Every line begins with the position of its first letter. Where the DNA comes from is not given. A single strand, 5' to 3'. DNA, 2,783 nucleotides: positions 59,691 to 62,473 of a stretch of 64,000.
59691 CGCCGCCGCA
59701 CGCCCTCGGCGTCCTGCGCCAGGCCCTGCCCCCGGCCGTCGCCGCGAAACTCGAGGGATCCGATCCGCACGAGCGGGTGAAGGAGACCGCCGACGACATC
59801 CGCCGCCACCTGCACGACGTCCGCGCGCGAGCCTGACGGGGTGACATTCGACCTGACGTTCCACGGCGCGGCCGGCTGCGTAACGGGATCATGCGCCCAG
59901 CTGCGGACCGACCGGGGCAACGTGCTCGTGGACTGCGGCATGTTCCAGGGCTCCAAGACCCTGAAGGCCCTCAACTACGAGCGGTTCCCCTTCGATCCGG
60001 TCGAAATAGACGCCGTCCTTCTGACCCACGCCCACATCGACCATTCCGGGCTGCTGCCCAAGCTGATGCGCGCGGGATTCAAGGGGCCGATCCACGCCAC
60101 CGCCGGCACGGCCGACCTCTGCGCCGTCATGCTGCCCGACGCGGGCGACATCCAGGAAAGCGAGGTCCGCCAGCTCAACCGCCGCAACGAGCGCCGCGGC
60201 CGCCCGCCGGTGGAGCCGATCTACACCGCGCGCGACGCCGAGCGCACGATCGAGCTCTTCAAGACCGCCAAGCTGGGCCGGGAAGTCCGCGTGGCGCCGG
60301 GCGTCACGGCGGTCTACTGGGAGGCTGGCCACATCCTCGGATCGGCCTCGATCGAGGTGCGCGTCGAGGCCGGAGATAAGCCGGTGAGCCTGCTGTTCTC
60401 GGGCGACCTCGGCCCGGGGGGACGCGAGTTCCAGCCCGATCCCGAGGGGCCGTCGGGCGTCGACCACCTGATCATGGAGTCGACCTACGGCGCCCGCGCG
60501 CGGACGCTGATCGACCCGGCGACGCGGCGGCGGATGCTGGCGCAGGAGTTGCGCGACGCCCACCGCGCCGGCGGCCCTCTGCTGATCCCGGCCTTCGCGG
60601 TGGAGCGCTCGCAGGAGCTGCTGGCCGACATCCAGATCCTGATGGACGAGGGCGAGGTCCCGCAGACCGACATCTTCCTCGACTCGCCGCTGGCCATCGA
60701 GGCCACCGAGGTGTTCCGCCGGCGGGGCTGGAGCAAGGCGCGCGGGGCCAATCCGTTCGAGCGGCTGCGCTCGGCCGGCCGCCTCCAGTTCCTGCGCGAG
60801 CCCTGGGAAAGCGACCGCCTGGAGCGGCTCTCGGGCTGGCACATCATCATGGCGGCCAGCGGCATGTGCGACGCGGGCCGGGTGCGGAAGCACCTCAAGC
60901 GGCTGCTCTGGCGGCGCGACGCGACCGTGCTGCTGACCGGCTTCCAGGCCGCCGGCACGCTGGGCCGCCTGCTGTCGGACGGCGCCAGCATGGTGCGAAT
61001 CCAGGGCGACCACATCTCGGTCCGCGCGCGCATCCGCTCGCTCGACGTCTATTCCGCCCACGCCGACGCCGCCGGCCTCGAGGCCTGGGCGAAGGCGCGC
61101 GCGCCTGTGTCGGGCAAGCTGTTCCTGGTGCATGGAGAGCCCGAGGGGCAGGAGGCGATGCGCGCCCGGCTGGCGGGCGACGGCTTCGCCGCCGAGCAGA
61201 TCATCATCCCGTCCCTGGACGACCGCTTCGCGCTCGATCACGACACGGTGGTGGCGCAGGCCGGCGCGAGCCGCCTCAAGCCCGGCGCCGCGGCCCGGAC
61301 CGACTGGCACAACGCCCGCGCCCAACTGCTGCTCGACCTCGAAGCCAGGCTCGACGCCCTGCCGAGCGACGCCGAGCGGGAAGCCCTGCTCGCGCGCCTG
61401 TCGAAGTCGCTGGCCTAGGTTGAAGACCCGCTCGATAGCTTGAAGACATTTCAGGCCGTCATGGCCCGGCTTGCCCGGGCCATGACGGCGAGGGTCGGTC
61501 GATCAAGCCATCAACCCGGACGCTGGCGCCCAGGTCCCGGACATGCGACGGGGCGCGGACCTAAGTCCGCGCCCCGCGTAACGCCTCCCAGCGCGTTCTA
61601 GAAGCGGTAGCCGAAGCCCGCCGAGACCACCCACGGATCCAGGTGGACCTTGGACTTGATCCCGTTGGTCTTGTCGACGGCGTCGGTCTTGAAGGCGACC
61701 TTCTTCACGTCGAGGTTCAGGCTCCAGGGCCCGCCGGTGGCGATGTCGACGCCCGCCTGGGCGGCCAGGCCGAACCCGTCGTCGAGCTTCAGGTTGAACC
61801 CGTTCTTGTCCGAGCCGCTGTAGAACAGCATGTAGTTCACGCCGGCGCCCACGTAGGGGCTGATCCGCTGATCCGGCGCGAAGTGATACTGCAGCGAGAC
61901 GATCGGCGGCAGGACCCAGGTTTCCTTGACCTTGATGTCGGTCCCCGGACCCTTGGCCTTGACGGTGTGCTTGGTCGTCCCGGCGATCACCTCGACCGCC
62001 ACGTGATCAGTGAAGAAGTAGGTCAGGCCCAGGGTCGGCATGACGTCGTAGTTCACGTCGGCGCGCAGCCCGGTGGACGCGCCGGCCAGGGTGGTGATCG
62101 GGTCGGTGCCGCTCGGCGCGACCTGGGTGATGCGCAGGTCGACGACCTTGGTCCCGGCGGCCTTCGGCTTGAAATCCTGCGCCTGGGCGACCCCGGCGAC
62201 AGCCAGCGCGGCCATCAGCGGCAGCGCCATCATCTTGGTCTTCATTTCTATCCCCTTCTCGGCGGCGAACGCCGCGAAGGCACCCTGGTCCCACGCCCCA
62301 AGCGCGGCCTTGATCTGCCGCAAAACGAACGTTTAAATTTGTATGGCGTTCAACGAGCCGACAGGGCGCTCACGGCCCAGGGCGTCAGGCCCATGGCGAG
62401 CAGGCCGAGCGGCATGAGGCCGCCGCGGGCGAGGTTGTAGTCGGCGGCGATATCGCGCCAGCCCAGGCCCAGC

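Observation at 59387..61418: Host-attachment (proposed eRF1-like) protein tightly linked to a beta-CASP RNase: candidate RNA/ribosome quality-control module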

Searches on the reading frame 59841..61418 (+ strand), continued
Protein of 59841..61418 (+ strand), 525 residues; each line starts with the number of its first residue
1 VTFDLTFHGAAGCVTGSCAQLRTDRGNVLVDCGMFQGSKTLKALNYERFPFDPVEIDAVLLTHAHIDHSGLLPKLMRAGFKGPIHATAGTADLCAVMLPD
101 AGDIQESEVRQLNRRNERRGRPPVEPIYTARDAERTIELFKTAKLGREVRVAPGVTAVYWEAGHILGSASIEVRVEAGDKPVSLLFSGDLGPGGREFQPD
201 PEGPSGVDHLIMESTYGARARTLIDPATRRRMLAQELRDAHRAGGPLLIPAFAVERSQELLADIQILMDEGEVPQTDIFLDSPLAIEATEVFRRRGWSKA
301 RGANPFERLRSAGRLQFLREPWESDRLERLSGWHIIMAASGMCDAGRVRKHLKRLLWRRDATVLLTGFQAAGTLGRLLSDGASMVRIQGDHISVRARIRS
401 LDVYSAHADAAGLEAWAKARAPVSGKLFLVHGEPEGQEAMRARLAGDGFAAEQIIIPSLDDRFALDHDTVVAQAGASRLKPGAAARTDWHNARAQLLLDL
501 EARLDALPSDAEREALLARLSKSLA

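Call 107: get_annotated_region(hit=H29, flank=4000)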
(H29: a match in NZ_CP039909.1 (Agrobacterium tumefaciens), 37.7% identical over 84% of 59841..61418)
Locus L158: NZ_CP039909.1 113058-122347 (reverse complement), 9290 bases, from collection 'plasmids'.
description: Agrobacterium tumefaciens strain CFBP6624 plasmid pAtCFBP6624, complete sequence
organism: Agrobacterium tumefaciens (NCBI taxid 358)
taxonomy: Bacteria; Pseudomonadota; Alphaproteobacteria; Hyphomicrobiales; Rhizobiaceae; Agrobacterium; Agrobacterium tumefaciens
host: -; source: -; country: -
typing (MOB-suite, as given by PLSDB): conjugative; replicon rep_cluster_106; relaxase MOBQ; mating-pair formation MPF_T
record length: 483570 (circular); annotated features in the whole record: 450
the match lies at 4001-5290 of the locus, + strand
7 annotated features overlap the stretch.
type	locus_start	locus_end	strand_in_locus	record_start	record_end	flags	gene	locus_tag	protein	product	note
CDS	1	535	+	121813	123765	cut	-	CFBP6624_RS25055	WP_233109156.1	heavy metal translocating P-type ATPase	-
CDS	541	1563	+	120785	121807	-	-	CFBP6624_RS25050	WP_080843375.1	ribose-phosphate pyrophosphokinase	-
CDS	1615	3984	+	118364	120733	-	-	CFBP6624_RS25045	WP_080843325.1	xylulose 5-phosphate 3-epimerase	-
CDS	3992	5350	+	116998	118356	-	-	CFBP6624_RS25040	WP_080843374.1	MBL fold metallo-hydrolase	-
CDS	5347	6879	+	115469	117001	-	-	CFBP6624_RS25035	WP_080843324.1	thymidine phosphorylase family protein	-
CDS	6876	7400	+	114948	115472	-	-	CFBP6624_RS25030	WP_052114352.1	cytochrome b/b6 domain-containing protein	-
CDS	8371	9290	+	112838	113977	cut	-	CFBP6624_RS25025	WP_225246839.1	cytochrome D1 domain-containing protein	-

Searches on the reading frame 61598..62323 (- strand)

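Call 3: search_protein_families(library=pfam, proteins=[window:61598-62323:-], max_evalue=0.01)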
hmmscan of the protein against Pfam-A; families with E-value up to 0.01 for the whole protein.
window:61598-62323:- (241 aa): 3 families
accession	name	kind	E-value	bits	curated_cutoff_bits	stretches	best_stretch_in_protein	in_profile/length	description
PF03922.20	OmpW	-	1.2e-57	195.4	24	1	56-241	2-195/195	OmpW family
PF13505.12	OMP_b-brl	-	1.6e-13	51.6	28.7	1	37-241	6-175/175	Outer membrane protein beta-barrel domain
PF05736.17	OprF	-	0.0072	16.5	23.5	0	99-163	56-117/184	OprF membrane domain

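Call 78: search_protein_families(library=pfam, proteins=[window:61598-62245:-], max_evalue=0.001)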
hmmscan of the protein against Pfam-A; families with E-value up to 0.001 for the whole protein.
window:61598-62245:- (215 aa): 2 families
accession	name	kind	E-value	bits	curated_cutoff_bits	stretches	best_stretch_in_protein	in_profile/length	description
PF03922.20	OmpW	-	8.6e-58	195.9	24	1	30-215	2-195/195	OmpW family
PF13505.12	OMP_b-brl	-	1.1e-13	52.1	28.7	1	11-215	6-175/175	Outer membrane protein beta-barrel domain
